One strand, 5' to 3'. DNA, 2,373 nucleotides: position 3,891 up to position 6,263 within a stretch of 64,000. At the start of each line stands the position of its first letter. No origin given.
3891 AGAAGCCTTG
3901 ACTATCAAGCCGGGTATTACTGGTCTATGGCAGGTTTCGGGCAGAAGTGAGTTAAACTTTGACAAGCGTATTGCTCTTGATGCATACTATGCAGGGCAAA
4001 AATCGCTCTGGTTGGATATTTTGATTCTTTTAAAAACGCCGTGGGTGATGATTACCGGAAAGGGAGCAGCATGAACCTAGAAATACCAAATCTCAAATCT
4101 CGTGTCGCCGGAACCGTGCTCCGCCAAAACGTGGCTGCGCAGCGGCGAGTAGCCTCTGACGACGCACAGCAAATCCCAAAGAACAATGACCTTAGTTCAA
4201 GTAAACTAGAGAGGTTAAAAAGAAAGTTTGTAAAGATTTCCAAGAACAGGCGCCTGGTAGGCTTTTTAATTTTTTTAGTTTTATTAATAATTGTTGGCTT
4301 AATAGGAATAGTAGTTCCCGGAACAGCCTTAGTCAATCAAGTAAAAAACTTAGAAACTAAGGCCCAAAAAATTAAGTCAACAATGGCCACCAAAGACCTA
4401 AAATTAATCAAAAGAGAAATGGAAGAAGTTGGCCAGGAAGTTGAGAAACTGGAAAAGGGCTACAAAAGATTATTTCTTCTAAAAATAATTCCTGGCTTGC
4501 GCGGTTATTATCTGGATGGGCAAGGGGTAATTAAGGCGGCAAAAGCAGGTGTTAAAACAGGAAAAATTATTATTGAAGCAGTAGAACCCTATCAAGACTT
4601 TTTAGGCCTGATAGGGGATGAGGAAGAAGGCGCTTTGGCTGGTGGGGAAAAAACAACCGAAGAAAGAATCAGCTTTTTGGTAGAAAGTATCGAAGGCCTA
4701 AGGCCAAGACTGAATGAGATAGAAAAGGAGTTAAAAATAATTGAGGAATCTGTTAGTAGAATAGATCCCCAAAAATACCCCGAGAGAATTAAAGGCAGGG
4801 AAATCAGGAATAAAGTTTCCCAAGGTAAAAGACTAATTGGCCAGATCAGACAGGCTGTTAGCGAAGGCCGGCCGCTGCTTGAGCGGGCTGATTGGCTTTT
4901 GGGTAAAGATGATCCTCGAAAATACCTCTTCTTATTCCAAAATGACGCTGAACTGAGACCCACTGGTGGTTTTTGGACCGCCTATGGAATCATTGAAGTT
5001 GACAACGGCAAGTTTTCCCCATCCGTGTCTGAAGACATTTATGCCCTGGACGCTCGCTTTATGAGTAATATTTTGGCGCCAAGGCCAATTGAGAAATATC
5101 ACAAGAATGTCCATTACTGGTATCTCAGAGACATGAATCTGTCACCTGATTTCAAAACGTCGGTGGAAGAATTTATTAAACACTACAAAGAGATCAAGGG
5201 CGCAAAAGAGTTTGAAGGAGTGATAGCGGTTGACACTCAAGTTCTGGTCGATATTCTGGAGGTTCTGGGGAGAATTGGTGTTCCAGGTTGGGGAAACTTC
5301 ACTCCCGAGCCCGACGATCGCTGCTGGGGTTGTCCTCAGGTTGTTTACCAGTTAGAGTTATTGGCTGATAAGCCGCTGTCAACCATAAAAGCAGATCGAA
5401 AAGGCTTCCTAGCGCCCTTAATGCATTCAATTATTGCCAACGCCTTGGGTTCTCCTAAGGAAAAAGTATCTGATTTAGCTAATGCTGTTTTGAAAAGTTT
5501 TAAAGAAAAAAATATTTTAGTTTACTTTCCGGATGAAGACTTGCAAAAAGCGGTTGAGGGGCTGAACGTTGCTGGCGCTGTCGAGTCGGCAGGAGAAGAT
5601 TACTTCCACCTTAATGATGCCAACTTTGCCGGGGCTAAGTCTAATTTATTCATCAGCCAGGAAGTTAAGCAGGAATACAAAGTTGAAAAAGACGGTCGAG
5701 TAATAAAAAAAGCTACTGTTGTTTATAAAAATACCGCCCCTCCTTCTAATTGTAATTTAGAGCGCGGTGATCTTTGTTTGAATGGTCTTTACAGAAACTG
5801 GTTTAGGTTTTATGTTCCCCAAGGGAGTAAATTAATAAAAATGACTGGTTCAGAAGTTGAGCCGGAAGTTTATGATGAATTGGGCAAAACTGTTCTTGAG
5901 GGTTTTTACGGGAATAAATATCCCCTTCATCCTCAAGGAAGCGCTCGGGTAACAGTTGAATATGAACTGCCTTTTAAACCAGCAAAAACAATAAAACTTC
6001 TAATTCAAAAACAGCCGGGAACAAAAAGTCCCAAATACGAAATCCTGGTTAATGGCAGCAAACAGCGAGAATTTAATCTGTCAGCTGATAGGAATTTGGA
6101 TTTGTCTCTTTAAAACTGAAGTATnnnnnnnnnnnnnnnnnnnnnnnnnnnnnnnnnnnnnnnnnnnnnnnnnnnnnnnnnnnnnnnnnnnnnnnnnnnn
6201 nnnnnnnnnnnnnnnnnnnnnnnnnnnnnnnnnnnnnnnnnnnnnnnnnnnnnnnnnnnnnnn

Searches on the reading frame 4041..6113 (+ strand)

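Call 9: search_protein_families(library=ncbifam, proteins=[window:4041-6113:+], max_evalue=1e-10)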
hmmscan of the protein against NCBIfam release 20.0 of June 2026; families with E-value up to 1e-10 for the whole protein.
window:4041-6113:+ (690 aa): 0 families

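Call 78: search_protein_families(library=pfam, proteins=[window:4041-6113:+], max_evalue=0.0001)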
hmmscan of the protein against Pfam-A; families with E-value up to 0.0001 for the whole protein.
window:4041-6113:+ (690 aa): 1 family
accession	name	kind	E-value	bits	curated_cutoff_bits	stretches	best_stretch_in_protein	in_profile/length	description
PF13196.11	DUF4012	-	4.1e-23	82.9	28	1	290-415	1-125/144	Protein of unknown function (DUF4012)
